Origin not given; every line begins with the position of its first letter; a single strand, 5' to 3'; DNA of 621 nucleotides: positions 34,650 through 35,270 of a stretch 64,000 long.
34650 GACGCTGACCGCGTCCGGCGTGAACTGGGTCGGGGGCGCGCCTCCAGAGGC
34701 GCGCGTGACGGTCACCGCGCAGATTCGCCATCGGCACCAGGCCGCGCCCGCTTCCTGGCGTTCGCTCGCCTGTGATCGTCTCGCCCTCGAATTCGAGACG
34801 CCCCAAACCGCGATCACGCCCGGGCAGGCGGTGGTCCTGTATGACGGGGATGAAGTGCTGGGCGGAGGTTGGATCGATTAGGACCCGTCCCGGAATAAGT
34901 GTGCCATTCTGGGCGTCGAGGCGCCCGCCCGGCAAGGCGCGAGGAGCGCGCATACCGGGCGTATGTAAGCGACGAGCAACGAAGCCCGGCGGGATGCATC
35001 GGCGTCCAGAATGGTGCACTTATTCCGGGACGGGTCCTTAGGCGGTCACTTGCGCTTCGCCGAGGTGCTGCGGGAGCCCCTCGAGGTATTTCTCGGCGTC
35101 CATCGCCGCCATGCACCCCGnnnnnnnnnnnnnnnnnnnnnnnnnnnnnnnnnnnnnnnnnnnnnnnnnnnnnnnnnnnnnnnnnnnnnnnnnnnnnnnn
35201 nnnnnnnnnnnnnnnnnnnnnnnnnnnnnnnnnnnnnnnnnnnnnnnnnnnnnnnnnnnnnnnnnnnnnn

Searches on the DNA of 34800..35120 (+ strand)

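Call 23: search_rna_families(source=window, start=34800, end=35120, threshold=evalue, max_evalue=10, show_alignments=3)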
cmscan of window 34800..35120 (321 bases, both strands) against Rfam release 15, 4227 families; matches with E-value up to 10: 3.
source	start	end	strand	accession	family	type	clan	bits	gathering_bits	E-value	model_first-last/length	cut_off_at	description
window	34902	35016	+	RF04062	MIR949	Gene; miRNA;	-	19.3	100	0.33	1-106/106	no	MIR949 microRNA precursor family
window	34908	35010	+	RF03819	mir-Ro6-3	Gene; miRNA;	-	17.3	79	3.6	1-72/72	no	mir-Ro6-3 microRNA precursor family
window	34912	34973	-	RF03870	mir-2040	Gene; miRNA;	-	17.2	51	1.5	1-81/81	no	mir-2040 microRNA precursor family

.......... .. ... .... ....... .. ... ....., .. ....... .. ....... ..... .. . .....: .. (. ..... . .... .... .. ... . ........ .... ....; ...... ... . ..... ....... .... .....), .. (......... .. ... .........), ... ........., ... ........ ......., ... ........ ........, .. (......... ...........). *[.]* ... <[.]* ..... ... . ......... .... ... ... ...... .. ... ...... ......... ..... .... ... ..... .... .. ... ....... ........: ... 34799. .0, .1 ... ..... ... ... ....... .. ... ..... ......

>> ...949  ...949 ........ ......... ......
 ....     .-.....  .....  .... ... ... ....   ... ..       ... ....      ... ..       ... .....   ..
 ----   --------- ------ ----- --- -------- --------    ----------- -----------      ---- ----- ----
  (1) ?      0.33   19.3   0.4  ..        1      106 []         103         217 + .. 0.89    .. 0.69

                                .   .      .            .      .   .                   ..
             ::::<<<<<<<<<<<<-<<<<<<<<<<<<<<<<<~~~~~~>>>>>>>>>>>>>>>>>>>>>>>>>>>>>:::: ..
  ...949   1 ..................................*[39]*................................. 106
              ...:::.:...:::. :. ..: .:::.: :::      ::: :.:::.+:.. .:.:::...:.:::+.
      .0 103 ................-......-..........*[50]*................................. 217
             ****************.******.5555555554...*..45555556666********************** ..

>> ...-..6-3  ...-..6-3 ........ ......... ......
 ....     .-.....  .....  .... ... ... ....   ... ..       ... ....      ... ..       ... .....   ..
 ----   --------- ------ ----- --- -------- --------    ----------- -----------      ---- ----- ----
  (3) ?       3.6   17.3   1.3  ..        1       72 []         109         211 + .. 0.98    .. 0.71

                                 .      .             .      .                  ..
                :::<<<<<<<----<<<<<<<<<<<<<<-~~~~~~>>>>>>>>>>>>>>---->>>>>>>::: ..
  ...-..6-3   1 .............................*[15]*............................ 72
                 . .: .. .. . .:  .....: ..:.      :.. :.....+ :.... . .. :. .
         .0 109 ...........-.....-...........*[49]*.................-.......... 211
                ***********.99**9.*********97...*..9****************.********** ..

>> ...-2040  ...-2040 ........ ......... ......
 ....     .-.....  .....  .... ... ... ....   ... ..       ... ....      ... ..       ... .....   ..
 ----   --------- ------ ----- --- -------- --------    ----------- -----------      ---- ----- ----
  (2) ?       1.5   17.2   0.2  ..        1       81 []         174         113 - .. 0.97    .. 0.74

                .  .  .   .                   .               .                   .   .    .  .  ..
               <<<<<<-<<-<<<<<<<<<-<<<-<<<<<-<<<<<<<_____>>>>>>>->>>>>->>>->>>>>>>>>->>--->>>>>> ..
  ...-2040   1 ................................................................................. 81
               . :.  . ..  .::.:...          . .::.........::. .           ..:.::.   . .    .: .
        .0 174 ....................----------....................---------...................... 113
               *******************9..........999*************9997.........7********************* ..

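Call 33: search_dna_similar(query=window:34878-35041:+, collection=plasmids, mode=distant, max_evalue=1, max_rows=30)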
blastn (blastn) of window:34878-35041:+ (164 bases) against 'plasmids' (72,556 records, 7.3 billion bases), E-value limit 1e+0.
Records with a match: 3; places in all: 3; records where one place covers at least 80% of the query: 0.
Best place of each record, by identity: 95-99% 3.
By first word of the organism name: Rhizobium 3.
By predicted mobility (MOB-suite, as given by PLSDB): non-mobilizable 3.
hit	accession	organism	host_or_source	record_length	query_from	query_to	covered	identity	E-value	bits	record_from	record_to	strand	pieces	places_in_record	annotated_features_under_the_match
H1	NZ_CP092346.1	Rhizobium gallicum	Phaseolus vulgaris,Cell culture,nodule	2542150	41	65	15%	96.0%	5e-1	42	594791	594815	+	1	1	none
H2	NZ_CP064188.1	Rhizobium sp. 007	Onobrychis viciifolia,cell culture,root ...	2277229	41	65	15%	96.0%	5e-1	42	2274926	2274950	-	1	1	none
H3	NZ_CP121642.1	Rhizobium sp. CC1099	Onobrychis viciifolia,cell culture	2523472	41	65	15%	96.0%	5e-1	42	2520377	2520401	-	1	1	none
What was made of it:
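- Tried and rejected: Plasmid search with element 1: only 25-nt chance matches (call 33).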

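Call 50: build_rna_model(alignment_id=A2, structure=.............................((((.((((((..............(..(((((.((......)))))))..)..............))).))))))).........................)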
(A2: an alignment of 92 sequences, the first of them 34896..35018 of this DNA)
Model R1 built from alignment A2 (92 sequences, 131 columns); structure: as given.
model positions 123; base pairs 18; branch points 0; effective number of sequences 14.18; information 0.59 bits per position. Calibrated on 0.2 Mb of random sequence (short: E-values are rough).
structure used (alignment columns):
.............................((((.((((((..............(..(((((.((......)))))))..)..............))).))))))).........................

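Call 51: search_with_rna_model(model_id=R1, sources=[window, L121], filters=off, max_evalue=10, show_alignments=6)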
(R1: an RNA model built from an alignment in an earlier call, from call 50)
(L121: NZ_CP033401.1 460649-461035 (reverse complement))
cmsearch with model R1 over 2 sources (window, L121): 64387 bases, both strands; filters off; matches with E-value up to 10: 60.
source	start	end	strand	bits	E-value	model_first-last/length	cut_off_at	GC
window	34896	35018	+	111.2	3.9e-25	1-123/123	no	0.67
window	49069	49191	+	81.9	5.6e-18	1-123/123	no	0.72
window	37548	37635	+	14.3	0.18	1-123/123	no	0.69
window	17724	17822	-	12.9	0.39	1-123/123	no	0.73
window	50506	50589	-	12.4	0.53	1-123/123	no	0.69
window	25159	25254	+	11.1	1.1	1-123/123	no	0.71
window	23222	23332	+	11.1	1.1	1-123/123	no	0.45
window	1802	1875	+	11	1.1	1-123/123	no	0.74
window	29874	29985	-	11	1.2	1-123/123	no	0.68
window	49449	49532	-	10.1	1.9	1-123/123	no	0.7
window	21001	21066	-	9.9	2.2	1-123/123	no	0.65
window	48039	48113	+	9.8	2.3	1-123/123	no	0.67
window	37860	37949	+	9.7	2.4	1-123/123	no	0.72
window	17231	17303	+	9.6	2.5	1-123/123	no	0.7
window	29395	29478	-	9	3.6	1-123/123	no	0.77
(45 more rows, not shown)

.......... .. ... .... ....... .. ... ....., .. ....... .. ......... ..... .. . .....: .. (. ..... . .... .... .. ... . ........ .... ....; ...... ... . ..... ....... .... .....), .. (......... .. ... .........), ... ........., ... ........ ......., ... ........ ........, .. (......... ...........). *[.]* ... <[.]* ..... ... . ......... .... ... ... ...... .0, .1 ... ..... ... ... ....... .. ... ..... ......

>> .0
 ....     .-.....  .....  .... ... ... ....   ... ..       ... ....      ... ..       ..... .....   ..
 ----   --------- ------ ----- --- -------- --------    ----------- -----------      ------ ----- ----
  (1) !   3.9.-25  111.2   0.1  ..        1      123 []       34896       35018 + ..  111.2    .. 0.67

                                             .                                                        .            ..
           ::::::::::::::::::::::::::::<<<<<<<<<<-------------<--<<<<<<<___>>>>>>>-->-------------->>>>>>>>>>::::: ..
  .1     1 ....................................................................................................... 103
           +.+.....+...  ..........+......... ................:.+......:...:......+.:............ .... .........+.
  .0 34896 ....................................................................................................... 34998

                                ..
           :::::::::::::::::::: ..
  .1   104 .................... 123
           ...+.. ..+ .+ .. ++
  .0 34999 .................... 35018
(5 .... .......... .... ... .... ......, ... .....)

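Call 53: search_with_rna_model(model_id=R1, sources=[L001, L002, L003, L004, L005, L006, L007, L008, L009, L010, L011, L012, L013, L014, L015, L016, L017, L018, L019, L020, L021, L022, L023, L024, L025, L026, L027, L028, L029, L030, L031, L032, L033, L034, L035, L036, L037, L038, L039, L040, L041, L042, L043, L044, L045, L046, L047, L048, L049, L050, L051, L052, L053, L054, L055, L056, L057, L058, L059, L060, L061, L062, L063, L064, L065, L066, L067, L068, L069, L070, L071, L072, L073, L074, L075, L076, L077, L078, L079, L080, L081, L082, L083, L084, L085, L086, L087, L088, L089, L090, L091, L092, L093, L094, L095, L096, L097, L098, L099, L100], max_evalue=0.001)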
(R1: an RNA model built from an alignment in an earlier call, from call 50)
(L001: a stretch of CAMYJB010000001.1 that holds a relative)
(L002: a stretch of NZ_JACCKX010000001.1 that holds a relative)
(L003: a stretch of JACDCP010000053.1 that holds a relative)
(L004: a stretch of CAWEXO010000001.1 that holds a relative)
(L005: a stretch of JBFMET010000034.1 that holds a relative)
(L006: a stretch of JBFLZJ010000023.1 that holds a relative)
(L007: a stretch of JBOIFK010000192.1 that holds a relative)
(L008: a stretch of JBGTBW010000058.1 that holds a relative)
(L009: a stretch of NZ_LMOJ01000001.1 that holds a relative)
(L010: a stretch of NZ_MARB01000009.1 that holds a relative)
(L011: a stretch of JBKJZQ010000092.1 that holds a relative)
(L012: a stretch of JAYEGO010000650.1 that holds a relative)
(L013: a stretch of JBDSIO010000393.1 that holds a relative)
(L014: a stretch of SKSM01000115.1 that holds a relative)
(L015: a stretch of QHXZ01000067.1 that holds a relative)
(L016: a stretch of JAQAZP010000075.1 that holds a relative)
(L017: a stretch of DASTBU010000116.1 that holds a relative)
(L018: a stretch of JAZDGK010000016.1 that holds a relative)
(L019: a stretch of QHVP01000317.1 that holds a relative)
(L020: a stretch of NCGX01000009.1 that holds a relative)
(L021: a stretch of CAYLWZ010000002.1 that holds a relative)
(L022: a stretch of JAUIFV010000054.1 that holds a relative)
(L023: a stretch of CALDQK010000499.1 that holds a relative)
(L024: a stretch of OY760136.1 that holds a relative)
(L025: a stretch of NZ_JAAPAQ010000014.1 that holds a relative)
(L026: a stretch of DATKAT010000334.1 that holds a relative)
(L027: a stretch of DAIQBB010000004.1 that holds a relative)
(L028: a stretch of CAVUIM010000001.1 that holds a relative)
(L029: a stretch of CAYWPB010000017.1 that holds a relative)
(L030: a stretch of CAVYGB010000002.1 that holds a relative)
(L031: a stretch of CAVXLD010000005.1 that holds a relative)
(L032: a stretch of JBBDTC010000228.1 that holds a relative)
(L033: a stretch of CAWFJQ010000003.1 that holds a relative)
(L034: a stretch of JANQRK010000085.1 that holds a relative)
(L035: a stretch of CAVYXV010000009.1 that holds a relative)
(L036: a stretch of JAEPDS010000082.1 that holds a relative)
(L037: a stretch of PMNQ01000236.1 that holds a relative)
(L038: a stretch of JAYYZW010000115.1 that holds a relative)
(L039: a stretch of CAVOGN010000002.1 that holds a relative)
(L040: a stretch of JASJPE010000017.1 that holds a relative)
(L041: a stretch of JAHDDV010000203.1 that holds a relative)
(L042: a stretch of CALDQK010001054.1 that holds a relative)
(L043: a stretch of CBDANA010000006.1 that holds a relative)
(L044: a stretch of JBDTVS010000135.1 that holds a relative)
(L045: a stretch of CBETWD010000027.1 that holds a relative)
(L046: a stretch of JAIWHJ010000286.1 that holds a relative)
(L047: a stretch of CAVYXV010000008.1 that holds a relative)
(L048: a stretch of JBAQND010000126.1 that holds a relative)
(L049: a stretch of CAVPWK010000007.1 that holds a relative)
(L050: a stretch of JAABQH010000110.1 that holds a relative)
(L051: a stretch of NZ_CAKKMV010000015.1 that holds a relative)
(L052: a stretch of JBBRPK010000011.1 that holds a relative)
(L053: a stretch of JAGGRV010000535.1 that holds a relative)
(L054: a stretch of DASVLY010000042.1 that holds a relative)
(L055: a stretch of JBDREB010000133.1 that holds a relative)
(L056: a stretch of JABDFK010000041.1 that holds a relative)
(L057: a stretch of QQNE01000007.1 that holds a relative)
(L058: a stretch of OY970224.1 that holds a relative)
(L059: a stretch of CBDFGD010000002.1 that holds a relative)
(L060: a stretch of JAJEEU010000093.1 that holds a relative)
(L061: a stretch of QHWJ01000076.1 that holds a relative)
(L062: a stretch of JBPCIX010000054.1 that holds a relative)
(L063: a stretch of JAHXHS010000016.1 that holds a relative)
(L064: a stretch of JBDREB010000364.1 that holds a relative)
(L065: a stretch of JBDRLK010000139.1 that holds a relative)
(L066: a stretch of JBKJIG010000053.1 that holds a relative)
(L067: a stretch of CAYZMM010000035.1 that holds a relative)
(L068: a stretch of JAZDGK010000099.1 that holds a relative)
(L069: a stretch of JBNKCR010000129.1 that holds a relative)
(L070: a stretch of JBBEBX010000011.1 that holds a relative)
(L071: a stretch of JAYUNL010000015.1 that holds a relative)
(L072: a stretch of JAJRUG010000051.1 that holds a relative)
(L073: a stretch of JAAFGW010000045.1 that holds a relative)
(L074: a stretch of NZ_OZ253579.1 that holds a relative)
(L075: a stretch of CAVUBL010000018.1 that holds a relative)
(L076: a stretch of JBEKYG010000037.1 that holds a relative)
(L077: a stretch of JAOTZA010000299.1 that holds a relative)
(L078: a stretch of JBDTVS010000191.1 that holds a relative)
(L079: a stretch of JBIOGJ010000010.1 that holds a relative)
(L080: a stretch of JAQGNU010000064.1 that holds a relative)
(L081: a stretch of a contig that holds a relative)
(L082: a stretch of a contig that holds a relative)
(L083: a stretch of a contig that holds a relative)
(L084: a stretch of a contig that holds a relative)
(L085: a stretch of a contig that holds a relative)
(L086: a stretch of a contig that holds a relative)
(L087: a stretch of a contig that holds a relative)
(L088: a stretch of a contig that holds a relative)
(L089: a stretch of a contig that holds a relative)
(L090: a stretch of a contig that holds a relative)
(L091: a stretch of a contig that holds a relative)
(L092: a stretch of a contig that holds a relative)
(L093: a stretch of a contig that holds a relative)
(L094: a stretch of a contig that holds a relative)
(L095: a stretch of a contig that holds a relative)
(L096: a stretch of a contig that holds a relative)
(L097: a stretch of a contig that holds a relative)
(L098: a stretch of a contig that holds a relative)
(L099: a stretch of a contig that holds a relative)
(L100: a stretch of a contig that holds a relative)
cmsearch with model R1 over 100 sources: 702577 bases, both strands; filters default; matches with E-value up to 0.001: 123.
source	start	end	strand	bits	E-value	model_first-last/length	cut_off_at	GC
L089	7394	7516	+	111.2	4.3e-24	1-123/123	no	0.69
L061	3518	3640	+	109.7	1e-23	1-123/123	no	0.64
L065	1855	1978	+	109.4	1.2e-23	1-123/123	no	0.65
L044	2403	2525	-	107.5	3.5e-23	1-123/123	no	0.69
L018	4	126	-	107.1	4.1e-23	1-123/123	no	0.62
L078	7356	7478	+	106.9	4.9e-23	1-123/123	no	0.71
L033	3917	4039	+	105.6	1e-22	1-123/123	no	0.72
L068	23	145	-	104.5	1.8e-22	1-123/123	no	0.63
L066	1406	1528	+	104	2.4e-22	1-123/123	no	0.72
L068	1278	1401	+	103.5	3.3e-22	1-123/123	no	0.61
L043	2521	2643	-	102.7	5e-22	1-123/123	no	0.67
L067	3876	3998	-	101.1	1.3e-21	1-123/123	no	0.67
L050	3665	3787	-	100.3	2e-21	1-123/123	no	0.63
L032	68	190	+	99.9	2.4e-21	1-123/123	no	0.62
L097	6347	6469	+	99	4e-21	1-123/123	no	0.54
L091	7391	7513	+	97.8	7.8e-21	1-123/123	no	0.63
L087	896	1018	+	97.2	1.1e-20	1-123/123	no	0.67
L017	3556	3657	-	96.1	2.1e-20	22-123/123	5'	0.68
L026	3590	3704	-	96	2.1e-20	11-123/123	5'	0.67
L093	4832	4955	+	95.5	2.9e-20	1-123/123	no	0.67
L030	7842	7964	-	94.9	4e-20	1-123/123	no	0.59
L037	6330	6453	+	93.5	8.9e-20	1-123/123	no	0.63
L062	5307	5429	+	92.5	1.6e-19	1-123/123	no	0.63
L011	2885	3009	+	90.6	4.5e-19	1-123/123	no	0.67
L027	5145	5269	-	89.9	6.9e-19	1-123/123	no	0.56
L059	3868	3991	-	89.7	7.6e-19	1-123/123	no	0.68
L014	6506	6628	-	88.6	1.4e-18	1-123/123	no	0.72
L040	5706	5829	-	88.2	1.8e-18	1-123/123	no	0.57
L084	3926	4049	-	87.3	2.9e-18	1-123/123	no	0.56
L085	1599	1721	-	87.3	2.9e-18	1-123/123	no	0.59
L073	2424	2547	+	87.2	3e-18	1-123/123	no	0.54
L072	65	188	-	86.9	3.7e-18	1-123/123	no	0.53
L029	6746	6869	+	86.8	3.8e-18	1-123/123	no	0.65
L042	1853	1975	-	86.5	4.6e-18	1-123/123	no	0.71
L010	7455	7578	-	86.3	5.1e-18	1-123/123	no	0.53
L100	3999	4122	+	84.9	1.1e-17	1-123/123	no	0.66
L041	249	372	+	84.3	1.5e-17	1-123/123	no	0.5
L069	5425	5547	-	84.3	1.6e-17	1-123/123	no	0.59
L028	2721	2844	+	83.8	2e-17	1-123/123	no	0.7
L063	5877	6000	-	83.7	2.2e-17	1-123/123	no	0.58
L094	2426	2549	-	83.7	2.3e-17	1-123/123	no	0.58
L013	2766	2889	-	83.5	2.5e-17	1-123/123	no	0.73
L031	4981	5106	-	83.4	2.5e-17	1-123/123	no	0.6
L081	4652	4777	+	82.9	3.5e-17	1-123/123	no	0.58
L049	5734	5860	-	82.9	3.5e-17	1-123/123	no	0.59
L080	6886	7009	-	82.7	3.9e-17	1-123/123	no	0.62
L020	1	112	-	82.6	4.1e-17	1-111/123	3'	0.55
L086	6319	6442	+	81.6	7.1e-17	1-123/123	no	0.65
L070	2466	2589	-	81.3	8.3e-17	1-123/123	no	0.5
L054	4802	4924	+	81.2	9e-17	1-123/123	no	0.66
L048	1575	1698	+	80.5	1.3e-16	1-123/123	no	0.58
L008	65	191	-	80.5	1.3e-16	1-123/123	no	0.56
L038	926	1048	-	80.3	1.5e-16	1-123/123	no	0.61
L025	554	676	+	80.2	1.6e-16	1-123/123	no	0.59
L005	1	102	+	80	1.7e-16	23-123/123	5'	0.56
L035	3915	4038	-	79.9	1.9e-16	1-123/123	no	0.7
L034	7423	7546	-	79.8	2e-16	1-123/123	no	0.64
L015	2704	2827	-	79.8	2e-16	1-123/123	no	0.7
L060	3230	3355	+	79.4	2.4e-16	1-123/123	no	0.72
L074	6143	6267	+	79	3.1e-16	1-123/123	no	0.67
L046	3514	3603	+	78.9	3.3e-16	1-90/123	3'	0.56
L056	6124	6246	-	78.9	3.3e-16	1-123/123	no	0.5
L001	148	271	+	78.6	3.8e-16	1-123/123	no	0.55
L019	2860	2983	-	78.6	3.9e-16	1-123/123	no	0.72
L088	1972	2098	+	77.5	7.4e-16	1-123/123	no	0.54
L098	1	100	-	77.3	8.1e-16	1-100/123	3'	0.65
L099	4394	4516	+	77.2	8.5e-16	1-123/123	no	0.67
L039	6272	6395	+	76.7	1.1e-15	1-123/123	no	0.6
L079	3463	3587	+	76.3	1.4e-15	1-123/123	no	0.73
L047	2184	2307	-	76.2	1.5e-15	1-123/123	no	0.74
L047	2429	2552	-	76.2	1.5e-15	1-123/123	no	0.74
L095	3780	3903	+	76.1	1.6e-15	1-123/123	no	0.46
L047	1939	2062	-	75.9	1.7e-15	1-123/123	no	0.72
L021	3515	3640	-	75.2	2.6e-15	1-123/123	no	0.47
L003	5627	5748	+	75.2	2.7e-15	1-123/123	no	0.61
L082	715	837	+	74.2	4.6e-15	1-123/123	no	0.7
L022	4295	4418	+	74.1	4.8e-15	1-123/123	no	0.53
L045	5392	5513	-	73.9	5.5e-15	1-123/123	no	0.4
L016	1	87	+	73.7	6.2e-15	37-123/123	5'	0.64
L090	4581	4704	-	73.6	6.5e-15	1-123/123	no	0.68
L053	4993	5114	+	72.8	1e-14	1-123/123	no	0.39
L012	436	557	-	72.7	1.1e-14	1-123/123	no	0.42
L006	427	547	-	72.4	1.3e-14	1-123/123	no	0.65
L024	20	123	+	72.3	1.3e-14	23-123/123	no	0.72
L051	3667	3787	+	71.1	2.7e-14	1-123/123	no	0.69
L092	3003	3126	+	70.9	3e-14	1-123/123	no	0.66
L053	7422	7543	+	70.7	3.3e-14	1-123/123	no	0.38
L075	4097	4220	+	70.7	3.4e-14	1-123/123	no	0.67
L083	6146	6266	+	70.3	4e-14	1-123/123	no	0.69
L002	4485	4605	-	68.8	9.8e-14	1-123/123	no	0.74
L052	6923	7042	+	68.6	1.1e-13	1-116/123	3'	0.67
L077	3721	3844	-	68.5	1.1e-13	1-123/123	no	0.69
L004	5114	5240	-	65.7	5.5e-13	1-123/123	no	0.61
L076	7170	7299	-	65.6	5.7e-13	1-123/123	no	0.67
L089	3298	3420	+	64.5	1.1e-12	1-123/123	no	0.64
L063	305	428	-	64.1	1.3e-12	1-123/123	no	0.52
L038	3778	3900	-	63.2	2.2e-12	1-123/123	no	0.54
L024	4203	4319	-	61.8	5e-12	1-123/123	no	0.68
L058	5271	5396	-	61.6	5.5e-12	1-123/123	no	0.63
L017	1597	1719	-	59.8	1.5e-11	1-123/123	no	0.68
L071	3130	3251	+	59.6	1.7e-11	1-123/123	no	0.73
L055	1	119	-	58.7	2.8e-11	1-114/123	3'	0.56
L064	1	120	-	58.7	2.8e-11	1-115/123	3'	0.56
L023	1671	1798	-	58.5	3.1e-11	1-123/123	no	0.74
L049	5624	5748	+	57.4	5.7e-11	1-123/123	no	0.68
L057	496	622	-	55.7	1.5e-10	1-123/123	no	0.61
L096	6371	6492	-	52.6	8.4e-10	1-123/123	no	0.39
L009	2349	2481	-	52.6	8.6e-10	1-123/123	no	0.58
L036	879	988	+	52.5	9.1e-10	1-109/123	3'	0.57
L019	3000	3123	-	50.9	2.3e-09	1-123/123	no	0.7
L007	4037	4127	+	50.8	2.4e-09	1-92/123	3'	0.51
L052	921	1048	-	49.4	5.2e-09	1-123/123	no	0.62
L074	7286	7409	+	44.4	8.5e-08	1-123/123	no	0.69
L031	4868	4994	+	41.7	3.9e-07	1-123/123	no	0.59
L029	6857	6980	-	40.2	9.1e-07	1-123/123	no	0.59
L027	5034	5159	+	39.6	1.3e-06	1-123/123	no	0.66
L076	2365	2490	+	38.8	2e-06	1-123/123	no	0.7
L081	4764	4893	-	38.3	2.7e-06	1-123/123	no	0.52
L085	1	55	-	34.9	1.8e-05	1-54/123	3'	0.71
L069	5584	5707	-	34.3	2.6e-05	1-123/123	no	0.51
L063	195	319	+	34.2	2.7e-05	1-123/123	no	0.56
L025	662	784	-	32.4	7.2e-05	1-123/123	no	0.63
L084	3817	3940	+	28.5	0.00065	1-123/123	no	0.52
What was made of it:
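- The model detects hairpin 2 on the opposite strand (call 53).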
